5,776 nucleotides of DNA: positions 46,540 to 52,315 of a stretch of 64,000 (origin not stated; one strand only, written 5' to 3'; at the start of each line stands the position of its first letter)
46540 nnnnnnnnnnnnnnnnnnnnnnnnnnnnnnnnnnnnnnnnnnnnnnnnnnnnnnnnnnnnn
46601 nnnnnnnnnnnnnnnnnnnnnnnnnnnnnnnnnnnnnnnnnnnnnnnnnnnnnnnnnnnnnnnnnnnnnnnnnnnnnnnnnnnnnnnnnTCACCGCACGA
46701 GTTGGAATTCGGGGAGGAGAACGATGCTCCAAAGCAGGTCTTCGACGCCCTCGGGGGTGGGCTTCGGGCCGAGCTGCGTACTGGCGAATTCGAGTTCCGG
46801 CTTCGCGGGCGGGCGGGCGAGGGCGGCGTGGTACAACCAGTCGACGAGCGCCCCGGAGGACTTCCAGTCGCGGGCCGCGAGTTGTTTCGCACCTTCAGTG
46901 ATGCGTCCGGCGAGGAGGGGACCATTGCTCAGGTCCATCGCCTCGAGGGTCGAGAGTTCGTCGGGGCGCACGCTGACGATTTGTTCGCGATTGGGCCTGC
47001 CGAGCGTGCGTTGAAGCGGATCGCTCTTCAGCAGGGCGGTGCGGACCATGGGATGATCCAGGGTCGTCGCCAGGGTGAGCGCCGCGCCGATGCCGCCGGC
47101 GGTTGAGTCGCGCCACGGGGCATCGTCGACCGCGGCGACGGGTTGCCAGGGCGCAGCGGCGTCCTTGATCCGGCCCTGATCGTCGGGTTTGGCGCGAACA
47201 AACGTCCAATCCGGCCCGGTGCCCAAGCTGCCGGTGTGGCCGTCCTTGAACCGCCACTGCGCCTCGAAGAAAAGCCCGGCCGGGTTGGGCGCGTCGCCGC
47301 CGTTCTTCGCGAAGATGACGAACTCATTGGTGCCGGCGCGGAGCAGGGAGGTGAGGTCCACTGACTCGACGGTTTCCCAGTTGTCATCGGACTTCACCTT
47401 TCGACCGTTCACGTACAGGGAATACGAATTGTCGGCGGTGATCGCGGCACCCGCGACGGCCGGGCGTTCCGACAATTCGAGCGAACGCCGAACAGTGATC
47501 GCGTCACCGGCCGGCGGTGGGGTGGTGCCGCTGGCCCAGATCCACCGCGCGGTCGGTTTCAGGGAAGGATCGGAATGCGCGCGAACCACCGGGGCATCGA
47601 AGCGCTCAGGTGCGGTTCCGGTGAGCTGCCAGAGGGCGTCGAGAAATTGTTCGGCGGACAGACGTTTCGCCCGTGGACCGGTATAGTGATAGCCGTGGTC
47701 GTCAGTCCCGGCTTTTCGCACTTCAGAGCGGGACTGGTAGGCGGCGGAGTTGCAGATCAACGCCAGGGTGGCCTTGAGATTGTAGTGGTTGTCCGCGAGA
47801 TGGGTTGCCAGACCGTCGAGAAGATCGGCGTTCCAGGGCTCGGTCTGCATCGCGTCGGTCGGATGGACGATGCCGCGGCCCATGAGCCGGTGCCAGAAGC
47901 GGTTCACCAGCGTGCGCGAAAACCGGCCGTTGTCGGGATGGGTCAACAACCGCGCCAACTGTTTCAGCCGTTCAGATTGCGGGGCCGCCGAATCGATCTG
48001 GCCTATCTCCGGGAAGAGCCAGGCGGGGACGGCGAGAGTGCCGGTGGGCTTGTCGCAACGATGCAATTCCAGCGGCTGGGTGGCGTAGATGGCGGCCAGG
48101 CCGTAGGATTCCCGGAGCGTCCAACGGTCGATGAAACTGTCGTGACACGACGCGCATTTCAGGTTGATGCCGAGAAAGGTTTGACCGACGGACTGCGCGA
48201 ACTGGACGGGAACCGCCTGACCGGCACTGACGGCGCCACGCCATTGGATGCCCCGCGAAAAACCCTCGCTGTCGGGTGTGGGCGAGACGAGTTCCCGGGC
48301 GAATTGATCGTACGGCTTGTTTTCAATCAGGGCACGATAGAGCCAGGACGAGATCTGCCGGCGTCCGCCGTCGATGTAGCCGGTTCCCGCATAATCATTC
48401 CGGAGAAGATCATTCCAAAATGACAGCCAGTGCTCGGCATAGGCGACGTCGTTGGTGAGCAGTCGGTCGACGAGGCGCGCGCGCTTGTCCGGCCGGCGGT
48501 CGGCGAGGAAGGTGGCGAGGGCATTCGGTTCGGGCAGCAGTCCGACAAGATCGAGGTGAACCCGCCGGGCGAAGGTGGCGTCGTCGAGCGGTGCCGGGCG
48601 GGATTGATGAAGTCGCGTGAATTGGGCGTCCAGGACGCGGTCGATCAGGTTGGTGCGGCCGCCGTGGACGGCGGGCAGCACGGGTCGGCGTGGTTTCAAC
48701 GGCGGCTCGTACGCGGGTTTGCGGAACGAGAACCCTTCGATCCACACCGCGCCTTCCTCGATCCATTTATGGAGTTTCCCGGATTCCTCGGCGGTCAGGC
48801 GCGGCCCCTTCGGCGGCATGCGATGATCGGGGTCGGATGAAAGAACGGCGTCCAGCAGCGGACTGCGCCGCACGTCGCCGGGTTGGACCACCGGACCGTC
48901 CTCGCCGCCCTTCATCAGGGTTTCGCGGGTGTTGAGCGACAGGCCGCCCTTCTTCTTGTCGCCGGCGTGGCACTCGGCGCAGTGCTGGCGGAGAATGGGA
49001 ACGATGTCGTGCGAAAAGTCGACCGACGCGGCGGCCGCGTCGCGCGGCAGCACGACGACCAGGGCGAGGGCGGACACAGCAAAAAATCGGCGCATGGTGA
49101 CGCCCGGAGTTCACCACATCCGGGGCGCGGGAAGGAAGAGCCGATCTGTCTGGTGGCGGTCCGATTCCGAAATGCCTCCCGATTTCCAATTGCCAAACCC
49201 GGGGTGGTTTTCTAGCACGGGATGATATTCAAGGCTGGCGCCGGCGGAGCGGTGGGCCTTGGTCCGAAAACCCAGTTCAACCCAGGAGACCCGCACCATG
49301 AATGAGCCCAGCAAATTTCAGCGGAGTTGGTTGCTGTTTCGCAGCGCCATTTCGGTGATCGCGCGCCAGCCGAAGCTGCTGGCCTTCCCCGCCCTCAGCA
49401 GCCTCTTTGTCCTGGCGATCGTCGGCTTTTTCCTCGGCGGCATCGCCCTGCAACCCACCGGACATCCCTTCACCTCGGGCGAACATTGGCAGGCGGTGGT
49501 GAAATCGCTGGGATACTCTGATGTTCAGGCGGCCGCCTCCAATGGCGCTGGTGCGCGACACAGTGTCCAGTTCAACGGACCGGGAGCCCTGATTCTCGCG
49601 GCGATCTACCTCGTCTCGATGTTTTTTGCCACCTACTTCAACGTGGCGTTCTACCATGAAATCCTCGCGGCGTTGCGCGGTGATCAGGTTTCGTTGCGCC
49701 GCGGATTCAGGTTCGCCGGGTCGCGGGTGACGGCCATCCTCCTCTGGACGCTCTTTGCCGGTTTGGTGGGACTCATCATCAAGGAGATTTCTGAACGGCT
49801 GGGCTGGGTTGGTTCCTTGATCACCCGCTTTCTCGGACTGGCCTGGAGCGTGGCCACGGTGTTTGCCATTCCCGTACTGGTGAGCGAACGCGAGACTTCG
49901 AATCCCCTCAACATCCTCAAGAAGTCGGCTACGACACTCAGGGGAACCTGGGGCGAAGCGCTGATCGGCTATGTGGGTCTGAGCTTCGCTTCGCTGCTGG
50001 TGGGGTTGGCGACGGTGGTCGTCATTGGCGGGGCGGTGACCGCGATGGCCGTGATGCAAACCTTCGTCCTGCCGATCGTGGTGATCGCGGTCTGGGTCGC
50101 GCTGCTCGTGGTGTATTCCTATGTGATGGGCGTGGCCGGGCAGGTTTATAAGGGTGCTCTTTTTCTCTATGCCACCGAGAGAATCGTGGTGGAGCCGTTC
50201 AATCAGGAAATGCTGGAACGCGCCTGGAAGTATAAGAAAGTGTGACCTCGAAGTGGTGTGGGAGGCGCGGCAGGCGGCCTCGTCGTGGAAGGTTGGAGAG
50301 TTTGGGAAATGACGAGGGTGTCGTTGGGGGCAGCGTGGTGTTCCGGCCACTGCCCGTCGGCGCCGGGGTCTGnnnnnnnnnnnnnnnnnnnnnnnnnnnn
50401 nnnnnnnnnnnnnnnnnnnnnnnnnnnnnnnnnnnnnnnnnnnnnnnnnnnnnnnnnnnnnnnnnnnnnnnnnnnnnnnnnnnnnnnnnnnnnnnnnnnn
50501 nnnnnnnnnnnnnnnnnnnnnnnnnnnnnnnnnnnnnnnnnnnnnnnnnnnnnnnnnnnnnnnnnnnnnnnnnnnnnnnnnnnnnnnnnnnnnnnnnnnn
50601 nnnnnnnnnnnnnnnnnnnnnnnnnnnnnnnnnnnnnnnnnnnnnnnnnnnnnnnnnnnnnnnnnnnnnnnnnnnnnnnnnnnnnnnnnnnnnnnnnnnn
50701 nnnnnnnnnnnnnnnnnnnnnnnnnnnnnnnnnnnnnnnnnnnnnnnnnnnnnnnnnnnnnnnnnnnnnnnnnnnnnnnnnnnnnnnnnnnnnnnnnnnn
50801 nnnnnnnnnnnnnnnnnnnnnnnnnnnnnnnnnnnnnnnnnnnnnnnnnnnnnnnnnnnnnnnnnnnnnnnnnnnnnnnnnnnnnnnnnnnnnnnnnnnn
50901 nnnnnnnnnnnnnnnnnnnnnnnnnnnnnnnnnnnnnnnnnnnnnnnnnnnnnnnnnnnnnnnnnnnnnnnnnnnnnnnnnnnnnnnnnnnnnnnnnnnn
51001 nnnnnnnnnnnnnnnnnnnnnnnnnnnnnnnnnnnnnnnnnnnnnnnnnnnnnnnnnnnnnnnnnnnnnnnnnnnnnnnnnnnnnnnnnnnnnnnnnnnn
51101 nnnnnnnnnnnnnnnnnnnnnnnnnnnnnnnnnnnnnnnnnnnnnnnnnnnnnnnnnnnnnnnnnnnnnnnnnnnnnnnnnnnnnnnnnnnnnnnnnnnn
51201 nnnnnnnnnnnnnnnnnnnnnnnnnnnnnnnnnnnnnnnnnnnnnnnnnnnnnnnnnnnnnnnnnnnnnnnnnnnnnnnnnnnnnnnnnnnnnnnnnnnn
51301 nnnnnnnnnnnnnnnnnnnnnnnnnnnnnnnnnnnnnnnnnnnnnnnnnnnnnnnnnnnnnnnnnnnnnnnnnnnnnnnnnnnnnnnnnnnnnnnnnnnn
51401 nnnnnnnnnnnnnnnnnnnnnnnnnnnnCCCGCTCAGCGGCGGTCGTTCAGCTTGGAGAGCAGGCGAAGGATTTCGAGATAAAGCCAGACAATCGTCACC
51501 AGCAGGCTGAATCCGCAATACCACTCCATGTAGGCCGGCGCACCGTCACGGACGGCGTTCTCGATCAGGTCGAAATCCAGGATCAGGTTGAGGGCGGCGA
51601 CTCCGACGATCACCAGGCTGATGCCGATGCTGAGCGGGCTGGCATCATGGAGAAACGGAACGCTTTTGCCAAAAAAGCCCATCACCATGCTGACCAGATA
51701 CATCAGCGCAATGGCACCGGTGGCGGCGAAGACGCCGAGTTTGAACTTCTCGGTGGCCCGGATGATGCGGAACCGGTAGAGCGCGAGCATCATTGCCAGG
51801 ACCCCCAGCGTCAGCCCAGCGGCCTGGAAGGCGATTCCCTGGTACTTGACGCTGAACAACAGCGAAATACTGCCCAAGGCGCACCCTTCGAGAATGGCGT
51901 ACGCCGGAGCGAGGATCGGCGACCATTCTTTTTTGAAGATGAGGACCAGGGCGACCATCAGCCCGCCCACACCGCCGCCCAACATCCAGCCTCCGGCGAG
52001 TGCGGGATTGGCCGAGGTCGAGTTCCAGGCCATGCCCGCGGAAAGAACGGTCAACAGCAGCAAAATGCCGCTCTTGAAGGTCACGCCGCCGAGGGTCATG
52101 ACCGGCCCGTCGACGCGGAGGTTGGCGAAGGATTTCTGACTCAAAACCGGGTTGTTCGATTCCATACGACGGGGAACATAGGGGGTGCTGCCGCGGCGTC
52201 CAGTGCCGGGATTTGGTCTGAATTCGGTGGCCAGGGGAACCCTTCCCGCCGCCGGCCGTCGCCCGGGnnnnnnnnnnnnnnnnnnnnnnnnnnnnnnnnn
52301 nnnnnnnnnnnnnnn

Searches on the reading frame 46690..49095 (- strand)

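Call 87: search_protein_families(library=pfam, proteins=[window:46690-49095:-], max_evalue=0.001)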
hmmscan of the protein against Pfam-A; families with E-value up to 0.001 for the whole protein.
window:46690-49095:- (801 aa): 4 families
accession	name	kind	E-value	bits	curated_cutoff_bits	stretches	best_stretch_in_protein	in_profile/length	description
PF07583.16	PSCyt2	-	4.6e-45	154.6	29.8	1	151-338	2-205/209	Protein of unknown function (DUF1549)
PF07587.16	PSD1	-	6.3e-35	121.2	28.5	2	378-540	3-157/244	Protein of unknown function (DUF1553)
PF07635.16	PSCyt1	-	4.7e-18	66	22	1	39-97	1-59/59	Planctomycete cytochrome C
PF13442.11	Cytochrome_CBB3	-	0.0002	22.1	27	0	35-112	10-68/68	Cytochrome C oxidase, cbb3-type, subunit III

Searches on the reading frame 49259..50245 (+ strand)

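Call 87: search_protein_families(library=pfam, proteins=[window:49259-50245:+], max_evalue=0.001)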
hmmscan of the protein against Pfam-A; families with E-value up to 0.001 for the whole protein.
window:49259-50245:+ (328 aa): 1 family
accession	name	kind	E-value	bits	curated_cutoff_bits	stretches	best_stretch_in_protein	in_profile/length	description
PF19656.5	DUF6159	-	6.4e-24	85.4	27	1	111-307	5-199/204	Family of unknown function (DUF6159)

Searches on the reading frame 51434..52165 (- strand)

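Call 87: search_protein_families(library=pfam, proteins=[window:51434-52165:-], max_evalue=0.001)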
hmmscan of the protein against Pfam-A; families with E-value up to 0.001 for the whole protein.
window:51434-52165:- (243 aa): 1 family
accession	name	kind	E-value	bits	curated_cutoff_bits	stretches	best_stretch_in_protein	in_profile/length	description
PF12811.12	BaxI_1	-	5.5e-76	255.7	26.2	1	5-240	1-232/233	Bax inhibitor 1 like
